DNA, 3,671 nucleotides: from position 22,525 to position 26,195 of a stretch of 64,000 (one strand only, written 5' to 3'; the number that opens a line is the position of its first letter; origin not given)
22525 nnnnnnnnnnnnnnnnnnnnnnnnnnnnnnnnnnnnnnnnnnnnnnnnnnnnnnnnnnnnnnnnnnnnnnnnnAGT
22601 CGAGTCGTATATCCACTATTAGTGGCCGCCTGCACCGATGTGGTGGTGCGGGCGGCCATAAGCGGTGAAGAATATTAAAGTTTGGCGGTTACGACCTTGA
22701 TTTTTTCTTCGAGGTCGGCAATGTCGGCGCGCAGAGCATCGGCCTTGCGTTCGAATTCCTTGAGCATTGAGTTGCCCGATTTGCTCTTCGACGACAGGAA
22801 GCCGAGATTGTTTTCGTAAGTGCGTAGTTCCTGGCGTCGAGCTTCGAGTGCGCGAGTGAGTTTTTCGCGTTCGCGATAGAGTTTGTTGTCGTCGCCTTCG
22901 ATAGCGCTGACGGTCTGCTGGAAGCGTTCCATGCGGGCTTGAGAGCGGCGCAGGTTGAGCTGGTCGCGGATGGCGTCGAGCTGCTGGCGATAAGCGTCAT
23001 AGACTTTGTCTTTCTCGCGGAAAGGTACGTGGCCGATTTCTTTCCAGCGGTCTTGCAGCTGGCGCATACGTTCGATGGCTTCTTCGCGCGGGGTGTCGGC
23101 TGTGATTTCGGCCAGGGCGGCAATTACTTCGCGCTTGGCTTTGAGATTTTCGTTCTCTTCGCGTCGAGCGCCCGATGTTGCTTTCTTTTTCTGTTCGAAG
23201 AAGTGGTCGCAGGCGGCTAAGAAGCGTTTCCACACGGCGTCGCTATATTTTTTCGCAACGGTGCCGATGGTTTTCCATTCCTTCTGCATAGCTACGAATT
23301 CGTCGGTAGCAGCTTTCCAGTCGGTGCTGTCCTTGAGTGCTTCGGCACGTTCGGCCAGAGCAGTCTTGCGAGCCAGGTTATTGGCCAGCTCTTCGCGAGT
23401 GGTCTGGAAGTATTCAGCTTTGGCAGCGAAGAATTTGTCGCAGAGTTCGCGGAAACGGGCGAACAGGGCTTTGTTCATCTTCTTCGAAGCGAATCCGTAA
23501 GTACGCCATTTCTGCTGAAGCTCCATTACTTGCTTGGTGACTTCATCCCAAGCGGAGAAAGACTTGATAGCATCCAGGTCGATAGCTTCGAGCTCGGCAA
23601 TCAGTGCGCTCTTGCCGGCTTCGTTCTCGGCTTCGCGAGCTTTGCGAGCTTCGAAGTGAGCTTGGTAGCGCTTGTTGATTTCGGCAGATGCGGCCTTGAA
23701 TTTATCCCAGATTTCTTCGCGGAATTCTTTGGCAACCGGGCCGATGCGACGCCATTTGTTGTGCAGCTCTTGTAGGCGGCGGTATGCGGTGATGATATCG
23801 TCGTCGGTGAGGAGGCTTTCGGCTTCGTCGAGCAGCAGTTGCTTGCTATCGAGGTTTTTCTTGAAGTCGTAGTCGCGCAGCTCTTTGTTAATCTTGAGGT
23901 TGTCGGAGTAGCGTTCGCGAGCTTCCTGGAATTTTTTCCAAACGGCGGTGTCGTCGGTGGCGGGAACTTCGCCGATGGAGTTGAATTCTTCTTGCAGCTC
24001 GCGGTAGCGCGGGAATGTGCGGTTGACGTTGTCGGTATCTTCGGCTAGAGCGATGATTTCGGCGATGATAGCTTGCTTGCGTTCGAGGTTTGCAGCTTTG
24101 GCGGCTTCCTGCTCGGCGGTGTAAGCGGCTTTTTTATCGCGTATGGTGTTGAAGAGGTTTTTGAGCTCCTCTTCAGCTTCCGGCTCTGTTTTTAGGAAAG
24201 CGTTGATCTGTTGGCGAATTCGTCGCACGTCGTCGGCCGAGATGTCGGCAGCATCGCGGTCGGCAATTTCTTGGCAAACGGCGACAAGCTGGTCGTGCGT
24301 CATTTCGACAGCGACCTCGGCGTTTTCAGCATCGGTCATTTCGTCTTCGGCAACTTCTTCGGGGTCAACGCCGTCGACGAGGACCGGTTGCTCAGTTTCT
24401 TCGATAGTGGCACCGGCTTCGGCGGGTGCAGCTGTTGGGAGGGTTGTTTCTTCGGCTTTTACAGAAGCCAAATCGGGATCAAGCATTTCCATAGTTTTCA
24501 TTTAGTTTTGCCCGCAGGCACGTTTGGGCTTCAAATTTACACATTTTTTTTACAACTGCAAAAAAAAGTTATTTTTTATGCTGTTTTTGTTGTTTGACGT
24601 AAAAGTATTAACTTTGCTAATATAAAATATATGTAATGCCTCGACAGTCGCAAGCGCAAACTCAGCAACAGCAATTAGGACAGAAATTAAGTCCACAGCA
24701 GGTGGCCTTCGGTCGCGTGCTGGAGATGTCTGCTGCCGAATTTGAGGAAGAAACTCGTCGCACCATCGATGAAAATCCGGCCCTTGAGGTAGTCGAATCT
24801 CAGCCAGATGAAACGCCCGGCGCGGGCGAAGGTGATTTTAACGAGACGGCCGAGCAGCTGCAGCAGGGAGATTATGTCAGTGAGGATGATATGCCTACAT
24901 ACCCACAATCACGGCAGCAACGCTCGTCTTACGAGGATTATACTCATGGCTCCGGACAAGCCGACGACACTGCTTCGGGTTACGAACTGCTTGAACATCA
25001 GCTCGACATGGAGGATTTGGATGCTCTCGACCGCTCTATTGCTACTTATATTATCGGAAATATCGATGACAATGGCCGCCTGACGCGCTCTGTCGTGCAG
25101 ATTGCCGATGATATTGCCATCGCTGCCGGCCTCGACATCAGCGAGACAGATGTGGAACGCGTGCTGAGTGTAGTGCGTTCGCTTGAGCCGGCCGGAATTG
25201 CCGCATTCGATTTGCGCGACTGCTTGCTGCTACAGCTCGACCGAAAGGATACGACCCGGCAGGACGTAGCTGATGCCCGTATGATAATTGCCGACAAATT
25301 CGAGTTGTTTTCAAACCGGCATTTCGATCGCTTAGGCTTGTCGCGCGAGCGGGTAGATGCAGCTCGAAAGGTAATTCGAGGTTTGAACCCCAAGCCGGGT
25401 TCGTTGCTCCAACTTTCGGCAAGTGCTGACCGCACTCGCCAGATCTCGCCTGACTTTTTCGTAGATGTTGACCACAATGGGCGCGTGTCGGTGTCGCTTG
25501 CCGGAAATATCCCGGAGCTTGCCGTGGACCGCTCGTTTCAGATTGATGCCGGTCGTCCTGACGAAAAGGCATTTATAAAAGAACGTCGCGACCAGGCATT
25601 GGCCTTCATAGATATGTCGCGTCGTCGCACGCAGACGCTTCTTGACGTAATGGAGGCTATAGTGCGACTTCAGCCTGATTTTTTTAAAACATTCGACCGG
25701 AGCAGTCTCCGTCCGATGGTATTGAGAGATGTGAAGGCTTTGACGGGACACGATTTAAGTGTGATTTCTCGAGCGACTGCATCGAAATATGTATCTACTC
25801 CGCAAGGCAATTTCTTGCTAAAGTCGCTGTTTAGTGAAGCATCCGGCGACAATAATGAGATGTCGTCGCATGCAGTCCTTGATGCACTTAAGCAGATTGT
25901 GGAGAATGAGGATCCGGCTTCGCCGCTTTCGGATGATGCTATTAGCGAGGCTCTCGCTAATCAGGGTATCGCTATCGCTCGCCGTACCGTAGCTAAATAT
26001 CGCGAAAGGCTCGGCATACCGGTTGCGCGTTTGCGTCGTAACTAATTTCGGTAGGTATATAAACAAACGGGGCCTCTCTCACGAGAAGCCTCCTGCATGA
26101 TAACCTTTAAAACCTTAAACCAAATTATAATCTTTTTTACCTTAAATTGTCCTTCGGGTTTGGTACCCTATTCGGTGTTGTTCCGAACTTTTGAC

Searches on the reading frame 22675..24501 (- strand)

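Call 6: search_protein_families(library=pfam, proteins=[window:22675-24501:-])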
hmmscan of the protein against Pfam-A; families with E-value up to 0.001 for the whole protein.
window:22675-24501:- (608 aa): 1 family
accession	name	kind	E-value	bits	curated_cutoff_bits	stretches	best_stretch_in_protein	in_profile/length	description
PF03993.17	DUF349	-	4.4e-93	306.1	23.9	5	345-418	1-75/75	Domain of Unknown Function (DUF349)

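Call 7: search_protein_families(library=ncbifam, proteins=[window:22675-24501:-])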
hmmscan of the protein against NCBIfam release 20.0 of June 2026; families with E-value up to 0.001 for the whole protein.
window:22675-24501:- (608 aa): 0 families

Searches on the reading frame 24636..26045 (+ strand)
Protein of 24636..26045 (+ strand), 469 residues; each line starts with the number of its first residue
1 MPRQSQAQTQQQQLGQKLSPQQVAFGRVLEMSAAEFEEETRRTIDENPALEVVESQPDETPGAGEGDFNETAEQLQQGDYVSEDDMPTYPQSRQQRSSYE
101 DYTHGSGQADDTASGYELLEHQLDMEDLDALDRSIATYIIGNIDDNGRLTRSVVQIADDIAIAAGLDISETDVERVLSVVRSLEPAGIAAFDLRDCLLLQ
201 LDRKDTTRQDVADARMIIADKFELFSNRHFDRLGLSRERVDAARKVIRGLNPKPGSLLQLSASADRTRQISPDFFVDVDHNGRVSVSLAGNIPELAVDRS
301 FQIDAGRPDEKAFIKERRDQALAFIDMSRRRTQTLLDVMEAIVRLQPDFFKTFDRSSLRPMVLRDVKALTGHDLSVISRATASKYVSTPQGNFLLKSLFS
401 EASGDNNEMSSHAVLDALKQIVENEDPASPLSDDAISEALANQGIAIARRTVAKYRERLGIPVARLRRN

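Call 6: search_protein_families(library=pfam, proteins=[window:24636-26045:+])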
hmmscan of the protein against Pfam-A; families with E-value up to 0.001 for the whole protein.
window:24636-26045:+ (469 aa): 3 families
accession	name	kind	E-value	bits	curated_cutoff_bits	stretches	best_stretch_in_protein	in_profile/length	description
PF04552.19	Sigma54_DBD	-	1.4e-44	152.1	22.8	1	312-468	2-159/160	Sigma-54, DNA binding domain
PF04963.19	Sigma54_CBD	-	2.1e-40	138.9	22.9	1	111-300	8-184/185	Sigma-54 factor, core binding domain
PF00309.25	Sigma54_AID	-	1.2e-10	41.4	23.8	1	8-52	2-46/46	Sigma-54 factor, Activator interacting domain (AID)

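Call 7: search_protein_families(library=ncbifam, proteins=[window:24636-26045:+])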
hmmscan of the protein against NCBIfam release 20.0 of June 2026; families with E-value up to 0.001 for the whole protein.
window:24636-26045:+ (469 aa): 7 families
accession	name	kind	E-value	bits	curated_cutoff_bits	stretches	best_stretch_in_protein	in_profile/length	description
TIGR02395.1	rpoN_sigma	equivalog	1.2e-98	331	277.35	1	13-468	2-434/434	RNA polymerase factor sigma-54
NF004595.0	PRK05932.1-2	equivalog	9.2e-85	285.3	513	1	9-468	4-481/484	RNA polymerase factor sigma-54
NF009118.0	PRK12469.1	subfamily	1.5e-74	251.6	396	1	10-468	9-479/483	RNA polymerase factor sigma-54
NF004596.0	PRK05932.1-3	subfamily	1.5e-66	225.4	499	1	90-468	127-505/515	RNA polymerase factor sigma-54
NF004597.0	PRK05932.1-4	equivalog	1.8e-66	224.6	817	1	9-468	4-474/477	RNA polymerase factor sigma-54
NF004598.0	PRK05932.1-5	equivalog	1.4e-65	222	621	1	79-468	112-502/504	RNA polymerase factor sigma-54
NF004602.0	PRK05932.2-4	equivalog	3.3e-48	164.6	506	1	8-467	5-408/416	RNA polymerase factor sigma-54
